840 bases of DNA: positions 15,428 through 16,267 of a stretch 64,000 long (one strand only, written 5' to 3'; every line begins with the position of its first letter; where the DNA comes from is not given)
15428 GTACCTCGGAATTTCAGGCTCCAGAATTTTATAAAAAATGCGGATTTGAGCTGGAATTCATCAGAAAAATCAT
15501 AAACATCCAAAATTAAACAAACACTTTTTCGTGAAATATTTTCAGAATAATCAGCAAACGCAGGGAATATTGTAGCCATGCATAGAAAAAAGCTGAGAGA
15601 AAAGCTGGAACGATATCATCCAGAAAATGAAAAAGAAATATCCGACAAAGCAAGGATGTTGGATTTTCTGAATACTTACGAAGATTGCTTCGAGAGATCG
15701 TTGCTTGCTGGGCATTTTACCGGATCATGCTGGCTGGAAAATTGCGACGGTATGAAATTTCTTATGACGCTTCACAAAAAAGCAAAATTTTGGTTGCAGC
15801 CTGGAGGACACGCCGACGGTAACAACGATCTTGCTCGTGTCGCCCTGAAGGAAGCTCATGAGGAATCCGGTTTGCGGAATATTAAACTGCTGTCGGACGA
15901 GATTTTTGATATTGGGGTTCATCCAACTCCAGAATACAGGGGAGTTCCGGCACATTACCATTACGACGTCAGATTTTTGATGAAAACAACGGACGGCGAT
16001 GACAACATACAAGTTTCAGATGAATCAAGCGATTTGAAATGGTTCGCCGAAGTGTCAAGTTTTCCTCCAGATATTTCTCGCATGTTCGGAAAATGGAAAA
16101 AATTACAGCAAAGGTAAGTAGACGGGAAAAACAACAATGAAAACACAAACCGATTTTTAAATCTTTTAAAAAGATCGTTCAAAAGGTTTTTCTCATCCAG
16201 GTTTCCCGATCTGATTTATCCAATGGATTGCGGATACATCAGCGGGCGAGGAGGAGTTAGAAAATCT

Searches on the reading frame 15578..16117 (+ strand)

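Call 11: search_protein_families(library=pfam, proteins=[window:15578-16117:+], max_evalue=0.001)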
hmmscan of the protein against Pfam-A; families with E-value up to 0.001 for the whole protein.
window:15578-16117:+ (179 aa): 1 family
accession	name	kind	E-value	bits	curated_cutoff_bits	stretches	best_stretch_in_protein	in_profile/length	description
PF00293.34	NUDIX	-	1.5e-07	31.9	21.1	1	51-157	8-114/134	NUDIX domain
